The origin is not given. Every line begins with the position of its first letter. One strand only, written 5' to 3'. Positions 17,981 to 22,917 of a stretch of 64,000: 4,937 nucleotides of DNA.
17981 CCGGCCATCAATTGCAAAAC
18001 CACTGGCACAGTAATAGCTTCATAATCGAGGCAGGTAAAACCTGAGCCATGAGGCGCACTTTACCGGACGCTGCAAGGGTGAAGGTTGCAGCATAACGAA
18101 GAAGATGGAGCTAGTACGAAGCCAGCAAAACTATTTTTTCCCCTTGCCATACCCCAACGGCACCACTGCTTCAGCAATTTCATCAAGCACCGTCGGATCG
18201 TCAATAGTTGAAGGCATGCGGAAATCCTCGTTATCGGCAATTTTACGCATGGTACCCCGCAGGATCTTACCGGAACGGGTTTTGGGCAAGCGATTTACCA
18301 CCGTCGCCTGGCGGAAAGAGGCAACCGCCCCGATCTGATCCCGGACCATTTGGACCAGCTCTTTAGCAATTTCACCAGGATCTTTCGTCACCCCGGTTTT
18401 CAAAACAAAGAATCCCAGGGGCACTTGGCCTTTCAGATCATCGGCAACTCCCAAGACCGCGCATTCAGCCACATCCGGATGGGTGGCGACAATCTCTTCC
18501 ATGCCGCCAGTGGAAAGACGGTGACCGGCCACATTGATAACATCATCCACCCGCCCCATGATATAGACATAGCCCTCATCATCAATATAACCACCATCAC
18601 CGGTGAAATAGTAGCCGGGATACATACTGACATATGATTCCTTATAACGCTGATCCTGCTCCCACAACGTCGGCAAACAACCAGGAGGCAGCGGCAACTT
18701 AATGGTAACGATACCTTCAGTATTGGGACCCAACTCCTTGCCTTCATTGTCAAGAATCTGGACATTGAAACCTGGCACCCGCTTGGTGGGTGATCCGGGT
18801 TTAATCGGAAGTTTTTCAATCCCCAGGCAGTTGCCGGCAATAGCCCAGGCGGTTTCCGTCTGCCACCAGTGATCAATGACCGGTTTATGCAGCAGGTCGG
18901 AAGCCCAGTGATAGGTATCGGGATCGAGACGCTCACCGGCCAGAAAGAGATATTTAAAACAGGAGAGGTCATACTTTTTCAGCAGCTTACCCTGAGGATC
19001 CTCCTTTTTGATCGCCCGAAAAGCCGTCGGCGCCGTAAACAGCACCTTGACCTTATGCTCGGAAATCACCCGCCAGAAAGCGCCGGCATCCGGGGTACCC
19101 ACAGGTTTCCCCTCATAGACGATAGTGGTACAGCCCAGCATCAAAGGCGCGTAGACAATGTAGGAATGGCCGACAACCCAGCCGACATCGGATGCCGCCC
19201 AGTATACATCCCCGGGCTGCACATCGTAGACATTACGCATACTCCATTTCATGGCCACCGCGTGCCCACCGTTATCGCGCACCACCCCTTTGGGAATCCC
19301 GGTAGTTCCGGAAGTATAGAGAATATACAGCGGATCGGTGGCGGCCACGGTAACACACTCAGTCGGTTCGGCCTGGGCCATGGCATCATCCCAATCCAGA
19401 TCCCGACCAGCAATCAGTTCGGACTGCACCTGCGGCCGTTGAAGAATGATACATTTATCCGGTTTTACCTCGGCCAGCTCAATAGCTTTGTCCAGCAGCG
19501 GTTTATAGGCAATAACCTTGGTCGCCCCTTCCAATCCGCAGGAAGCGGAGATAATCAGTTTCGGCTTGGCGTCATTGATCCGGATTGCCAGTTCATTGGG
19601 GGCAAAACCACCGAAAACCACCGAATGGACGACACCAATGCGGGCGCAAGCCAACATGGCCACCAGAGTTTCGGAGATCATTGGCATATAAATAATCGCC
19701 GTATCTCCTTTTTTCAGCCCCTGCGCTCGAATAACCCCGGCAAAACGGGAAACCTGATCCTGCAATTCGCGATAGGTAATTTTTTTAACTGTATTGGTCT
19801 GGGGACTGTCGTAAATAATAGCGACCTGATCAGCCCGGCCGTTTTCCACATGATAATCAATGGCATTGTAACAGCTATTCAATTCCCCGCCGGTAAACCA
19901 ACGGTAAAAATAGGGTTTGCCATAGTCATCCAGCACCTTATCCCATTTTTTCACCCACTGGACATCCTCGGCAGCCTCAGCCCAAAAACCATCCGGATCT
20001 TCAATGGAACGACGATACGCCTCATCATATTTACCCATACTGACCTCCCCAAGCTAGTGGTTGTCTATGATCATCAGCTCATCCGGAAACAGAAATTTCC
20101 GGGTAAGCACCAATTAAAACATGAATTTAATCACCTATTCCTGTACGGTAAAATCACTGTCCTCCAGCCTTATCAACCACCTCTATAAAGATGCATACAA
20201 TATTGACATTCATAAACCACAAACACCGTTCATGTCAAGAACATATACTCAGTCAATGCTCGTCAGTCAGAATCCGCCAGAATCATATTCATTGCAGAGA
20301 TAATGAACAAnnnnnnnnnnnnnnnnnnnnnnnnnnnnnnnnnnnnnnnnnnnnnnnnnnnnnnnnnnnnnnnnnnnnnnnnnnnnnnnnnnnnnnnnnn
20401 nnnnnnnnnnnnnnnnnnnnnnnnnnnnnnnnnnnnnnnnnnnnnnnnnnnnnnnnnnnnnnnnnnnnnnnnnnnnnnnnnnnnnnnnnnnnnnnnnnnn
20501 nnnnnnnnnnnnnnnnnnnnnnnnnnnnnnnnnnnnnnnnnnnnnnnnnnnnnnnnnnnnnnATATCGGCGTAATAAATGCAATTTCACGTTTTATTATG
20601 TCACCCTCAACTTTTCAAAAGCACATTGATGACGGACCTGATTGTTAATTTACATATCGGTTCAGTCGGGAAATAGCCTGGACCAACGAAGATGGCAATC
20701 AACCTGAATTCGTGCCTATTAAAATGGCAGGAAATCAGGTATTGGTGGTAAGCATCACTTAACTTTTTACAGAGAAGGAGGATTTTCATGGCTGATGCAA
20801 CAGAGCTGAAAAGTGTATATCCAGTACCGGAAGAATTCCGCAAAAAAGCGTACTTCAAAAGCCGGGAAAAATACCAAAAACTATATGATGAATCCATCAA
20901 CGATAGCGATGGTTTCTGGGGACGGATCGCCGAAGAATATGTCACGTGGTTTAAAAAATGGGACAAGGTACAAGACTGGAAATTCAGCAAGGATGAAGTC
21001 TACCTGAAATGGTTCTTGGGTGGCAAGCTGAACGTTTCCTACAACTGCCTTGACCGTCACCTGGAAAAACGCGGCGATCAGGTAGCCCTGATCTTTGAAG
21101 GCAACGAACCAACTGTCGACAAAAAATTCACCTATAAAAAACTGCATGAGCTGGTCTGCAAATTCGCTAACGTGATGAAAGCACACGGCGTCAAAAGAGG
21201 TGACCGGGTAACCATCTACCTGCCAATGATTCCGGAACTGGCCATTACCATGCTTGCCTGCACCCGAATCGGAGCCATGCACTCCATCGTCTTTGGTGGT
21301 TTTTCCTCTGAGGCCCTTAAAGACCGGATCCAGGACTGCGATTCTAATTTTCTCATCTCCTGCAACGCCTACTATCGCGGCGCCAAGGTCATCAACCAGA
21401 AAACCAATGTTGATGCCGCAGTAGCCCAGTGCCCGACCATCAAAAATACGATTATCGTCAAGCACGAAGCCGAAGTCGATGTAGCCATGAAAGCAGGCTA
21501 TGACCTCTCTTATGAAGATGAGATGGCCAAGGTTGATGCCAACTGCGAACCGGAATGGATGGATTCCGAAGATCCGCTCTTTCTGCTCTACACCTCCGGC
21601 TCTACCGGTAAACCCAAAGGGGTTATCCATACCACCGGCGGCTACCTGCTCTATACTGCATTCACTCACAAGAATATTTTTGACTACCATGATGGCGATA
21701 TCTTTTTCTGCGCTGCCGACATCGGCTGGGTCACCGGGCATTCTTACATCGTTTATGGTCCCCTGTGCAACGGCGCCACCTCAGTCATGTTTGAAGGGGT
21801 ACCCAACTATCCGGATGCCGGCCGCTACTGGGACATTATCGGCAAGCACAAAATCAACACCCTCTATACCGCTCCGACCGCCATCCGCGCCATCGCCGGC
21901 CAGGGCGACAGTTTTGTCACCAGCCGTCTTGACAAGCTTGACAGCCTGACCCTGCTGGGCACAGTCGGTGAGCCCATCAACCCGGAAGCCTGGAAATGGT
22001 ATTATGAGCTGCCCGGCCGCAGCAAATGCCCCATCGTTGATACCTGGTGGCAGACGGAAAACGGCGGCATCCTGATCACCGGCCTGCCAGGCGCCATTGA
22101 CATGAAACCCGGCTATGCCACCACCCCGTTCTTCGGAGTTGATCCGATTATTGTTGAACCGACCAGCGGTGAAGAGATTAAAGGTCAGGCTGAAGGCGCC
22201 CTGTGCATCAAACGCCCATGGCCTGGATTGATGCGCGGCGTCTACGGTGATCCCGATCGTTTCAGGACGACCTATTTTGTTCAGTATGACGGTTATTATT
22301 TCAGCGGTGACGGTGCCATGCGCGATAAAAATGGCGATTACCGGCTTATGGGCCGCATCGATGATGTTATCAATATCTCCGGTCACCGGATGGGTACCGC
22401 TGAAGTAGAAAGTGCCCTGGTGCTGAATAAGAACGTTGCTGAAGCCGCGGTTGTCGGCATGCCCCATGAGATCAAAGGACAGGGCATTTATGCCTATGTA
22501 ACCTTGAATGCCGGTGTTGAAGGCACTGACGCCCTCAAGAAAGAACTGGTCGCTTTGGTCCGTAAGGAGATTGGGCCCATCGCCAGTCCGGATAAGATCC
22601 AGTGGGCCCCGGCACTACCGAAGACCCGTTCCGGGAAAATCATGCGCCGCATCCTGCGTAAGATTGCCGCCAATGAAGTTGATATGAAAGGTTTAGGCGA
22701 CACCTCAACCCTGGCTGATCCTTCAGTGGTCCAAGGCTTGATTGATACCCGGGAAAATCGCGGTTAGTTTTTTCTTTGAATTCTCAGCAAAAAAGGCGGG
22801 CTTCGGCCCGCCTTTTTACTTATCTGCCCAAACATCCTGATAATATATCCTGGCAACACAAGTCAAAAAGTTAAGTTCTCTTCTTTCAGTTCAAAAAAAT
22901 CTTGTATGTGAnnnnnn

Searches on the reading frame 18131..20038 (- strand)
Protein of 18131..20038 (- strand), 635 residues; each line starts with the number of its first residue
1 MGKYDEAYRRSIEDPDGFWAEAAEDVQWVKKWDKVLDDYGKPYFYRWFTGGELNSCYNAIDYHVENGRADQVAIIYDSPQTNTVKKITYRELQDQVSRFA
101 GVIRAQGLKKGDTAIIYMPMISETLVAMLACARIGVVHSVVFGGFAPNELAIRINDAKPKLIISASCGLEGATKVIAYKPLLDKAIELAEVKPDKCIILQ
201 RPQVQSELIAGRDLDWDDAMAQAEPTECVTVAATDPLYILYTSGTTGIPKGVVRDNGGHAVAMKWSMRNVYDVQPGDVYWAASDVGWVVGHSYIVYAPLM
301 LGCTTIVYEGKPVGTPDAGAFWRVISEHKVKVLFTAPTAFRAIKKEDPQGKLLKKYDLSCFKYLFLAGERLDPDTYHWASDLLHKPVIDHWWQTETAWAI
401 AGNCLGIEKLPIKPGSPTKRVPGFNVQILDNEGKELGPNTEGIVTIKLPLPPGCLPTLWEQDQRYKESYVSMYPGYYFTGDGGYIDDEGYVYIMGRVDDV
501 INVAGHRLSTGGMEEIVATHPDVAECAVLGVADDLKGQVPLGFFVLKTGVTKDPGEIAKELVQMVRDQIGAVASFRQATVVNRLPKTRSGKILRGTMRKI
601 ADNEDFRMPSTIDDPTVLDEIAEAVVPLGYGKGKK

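Call 67: search_protein_families(library=pfam, proteins=[window:18131-20038:-], max_evalue=0.0001)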
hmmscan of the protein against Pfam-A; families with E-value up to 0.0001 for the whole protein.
window:18131-20038:- (635 aa): 3 families
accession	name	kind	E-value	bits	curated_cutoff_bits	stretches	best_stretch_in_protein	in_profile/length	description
PF00501.34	AMP-binding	-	5.9e-73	246.3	29.9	1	67-447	7-375/384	AMP-binding enzyme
PF13193.12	AMP-binding_C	-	5e-25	88.7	24.5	1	513-591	2-76/76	AMP-binding enzyme C-terminal domain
PF16177.11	ACAS_N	-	6.7e-24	83.9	27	1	4-59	1-55/55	Acetyl-coenzyme A synthetase N-terminus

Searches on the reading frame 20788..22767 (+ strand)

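Call 47: search_protein_families(library=pfam, proteins=[window:20788-22767:+], max_evalue=0.00001)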
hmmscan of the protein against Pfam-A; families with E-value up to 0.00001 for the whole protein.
window:20788-22767:+ (659 aa): 3 families
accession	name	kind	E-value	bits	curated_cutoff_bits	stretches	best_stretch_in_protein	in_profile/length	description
PF00501.34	AMP-binding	-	6.5e-82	275.8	29.9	1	89-486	2-384/384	AMP-binding enzyme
PF13193.12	AMP-binding_C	-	9.6e-26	91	24.5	1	539-617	1-76/76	AMP-binding enzyme C-terminal domain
PF16177.11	ACAS_N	-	7e-22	77.4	27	1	29-87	1-55/55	Acetyl-coenzyme A synthetase N-terminus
